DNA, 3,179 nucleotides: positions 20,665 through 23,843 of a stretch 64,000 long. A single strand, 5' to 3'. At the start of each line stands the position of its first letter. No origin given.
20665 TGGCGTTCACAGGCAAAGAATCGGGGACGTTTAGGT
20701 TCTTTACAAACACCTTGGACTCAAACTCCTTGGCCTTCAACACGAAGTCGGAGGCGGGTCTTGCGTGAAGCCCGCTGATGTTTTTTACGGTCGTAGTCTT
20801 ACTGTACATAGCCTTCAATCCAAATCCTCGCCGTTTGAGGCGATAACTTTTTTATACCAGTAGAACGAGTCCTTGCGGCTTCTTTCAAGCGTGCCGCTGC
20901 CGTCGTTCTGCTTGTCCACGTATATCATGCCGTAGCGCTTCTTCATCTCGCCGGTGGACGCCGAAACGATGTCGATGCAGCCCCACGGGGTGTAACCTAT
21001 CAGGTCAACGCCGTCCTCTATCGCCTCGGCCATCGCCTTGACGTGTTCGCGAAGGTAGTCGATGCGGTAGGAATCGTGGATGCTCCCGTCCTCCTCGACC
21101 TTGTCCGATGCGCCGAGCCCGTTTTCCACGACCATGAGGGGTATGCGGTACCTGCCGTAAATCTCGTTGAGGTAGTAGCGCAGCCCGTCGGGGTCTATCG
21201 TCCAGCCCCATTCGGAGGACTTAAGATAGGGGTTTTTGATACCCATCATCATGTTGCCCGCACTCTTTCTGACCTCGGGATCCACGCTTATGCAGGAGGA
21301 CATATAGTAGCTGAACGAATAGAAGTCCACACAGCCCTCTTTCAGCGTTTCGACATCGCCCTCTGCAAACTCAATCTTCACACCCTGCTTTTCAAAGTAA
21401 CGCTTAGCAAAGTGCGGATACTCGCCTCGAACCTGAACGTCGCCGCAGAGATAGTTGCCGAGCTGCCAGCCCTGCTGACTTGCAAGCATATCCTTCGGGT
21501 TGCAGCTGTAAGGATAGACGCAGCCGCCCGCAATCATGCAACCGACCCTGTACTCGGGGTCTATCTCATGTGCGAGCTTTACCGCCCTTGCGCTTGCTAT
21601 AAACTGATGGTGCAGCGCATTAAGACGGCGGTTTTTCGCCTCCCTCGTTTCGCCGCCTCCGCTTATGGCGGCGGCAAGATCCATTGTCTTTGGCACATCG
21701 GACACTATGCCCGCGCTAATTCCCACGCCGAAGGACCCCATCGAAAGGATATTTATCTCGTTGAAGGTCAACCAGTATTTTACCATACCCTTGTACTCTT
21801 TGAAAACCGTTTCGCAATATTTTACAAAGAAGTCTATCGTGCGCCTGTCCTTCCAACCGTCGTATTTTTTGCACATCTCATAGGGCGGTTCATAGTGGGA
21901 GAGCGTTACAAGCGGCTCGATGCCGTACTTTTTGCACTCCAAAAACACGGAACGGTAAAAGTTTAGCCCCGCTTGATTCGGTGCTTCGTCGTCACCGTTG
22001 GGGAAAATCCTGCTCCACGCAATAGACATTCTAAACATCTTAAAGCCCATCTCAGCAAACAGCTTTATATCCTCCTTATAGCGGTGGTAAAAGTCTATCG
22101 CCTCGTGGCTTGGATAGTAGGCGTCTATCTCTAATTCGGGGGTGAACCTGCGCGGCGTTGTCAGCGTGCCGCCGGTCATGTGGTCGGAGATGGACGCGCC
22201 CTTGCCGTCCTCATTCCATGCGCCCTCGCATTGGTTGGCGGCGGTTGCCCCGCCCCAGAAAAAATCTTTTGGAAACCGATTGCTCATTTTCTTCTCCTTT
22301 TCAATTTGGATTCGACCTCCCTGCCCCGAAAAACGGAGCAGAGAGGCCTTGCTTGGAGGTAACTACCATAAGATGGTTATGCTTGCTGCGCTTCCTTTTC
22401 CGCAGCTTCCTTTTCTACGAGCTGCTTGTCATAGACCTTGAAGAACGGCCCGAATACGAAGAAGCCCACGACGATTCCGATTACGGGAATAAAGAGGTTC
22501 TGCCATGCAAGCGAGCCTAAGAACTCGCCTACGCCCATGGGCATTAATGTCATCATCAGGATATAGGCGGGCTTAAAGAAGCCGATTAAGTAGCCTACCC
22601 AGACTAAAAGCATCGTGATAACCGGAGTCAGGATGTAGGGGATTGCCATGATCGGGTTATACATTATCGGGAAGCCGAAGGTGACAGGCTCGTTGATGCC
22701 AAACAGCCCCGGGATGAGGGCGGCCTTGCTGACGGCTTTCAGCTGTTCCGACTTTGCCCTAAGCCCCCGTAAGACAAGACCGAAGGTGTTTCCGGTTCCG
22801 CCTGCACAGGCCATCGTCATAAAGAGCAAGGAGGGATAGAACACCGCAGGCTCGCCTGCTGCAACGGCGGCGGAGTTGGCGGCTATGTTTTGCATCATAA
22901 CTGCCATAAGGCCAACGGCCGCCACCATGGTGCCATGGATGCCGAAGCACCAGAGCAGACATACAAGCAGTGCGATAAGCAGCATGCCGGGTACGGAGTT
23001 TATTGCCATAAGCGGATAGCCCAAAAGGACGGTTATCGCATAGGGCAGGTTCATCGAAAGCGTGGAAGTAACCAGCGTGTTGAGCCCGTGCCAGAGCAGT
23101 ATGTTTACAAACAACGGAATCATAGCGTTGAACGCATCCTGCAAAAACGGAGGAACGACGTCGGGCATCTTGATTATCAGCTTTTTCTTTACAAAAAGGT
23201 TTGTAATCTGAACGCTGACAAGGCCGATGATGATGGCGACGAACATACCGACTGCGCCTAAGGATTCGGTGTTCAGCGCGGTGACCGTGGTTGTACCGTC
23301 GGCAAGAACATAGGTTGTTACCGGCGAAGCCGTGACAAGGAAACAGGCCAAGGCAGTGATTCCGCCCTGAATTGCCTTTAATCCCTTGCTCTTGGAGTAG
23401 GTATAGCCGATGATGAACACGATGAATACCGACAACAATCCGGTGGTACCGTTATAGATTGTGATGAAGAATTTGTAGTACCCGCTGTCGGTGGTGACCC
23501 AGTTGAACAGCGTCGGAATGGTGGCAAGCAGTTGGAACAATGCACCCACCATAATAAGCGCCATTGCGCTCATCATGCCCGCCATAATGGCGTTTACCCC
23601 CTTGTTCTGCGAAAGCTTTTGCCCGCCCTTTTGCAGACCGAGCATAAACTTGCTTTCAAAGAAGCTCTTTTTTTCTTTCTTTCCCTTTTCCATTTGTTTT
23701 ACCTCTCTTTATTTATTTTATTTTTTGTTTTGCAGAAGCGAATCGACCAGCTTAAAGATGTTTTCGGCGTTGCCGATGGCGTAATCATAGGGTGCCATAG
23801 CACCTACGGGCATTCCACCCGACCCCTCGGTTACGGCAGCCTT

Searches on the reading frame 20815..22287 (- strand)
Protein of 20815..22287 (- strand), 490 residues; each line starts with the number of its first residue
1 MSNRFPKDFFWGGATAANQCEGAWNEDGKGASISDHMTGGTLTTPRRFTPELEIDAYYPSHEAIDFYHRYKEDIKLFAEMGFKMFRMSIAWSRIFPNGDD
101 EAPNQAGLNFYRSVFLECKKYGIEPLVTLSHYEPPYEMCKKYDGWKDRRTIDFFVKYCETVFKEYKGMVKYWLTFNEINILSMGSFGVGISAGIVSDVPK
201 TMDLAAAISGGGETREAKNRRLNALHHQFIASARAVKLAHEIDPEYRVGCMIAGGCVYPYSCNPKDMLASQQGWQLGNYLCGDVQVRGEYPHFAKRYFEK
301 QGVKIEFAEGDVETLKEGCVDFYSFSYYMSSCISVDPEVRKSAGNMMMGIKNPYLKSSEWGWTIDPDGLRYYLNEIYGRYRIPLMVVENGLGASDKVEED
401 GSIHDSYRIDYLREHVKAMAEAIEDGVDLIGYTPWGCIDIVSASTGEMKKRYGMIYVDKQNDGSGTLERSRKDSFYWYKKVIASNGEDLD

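Call 43: search_protein_families(library=pfam, proteins=[window:20815-22287:-], max_evalue=0.01)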
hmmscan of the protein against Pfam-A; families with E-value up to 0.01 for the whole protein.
window:20815-22287:- (490 aa): 2 families
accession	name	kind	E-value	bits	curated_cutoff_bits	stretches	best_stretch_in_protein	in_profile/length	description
PF00232.24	Glyco_hydro_1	-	3e-136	454.9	22.6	1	2-486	2-452/453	Glycosyl hydrolase family 1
PF00150.24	Cellulase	-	0.00028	20.9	23.5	1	69-167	22-117/272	Cellulase (glycosyl hydrolase family 5)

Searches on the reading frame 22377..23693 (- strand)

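Call 43: search_protein_families(library=pfam, proteins=[window:22377-23693:-], max_evalue=0.01)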
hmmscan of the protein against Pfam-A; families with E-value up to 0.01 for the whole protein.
window:22377-23693:- (438 aa): 1 family
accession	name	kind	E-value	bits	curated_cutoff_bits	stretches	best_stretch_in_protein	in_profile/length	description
PF02378.23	PTS_EIIC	-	4.9e-47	161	30.7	1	38-357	2-319/319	Phosphotransferase system, EIIC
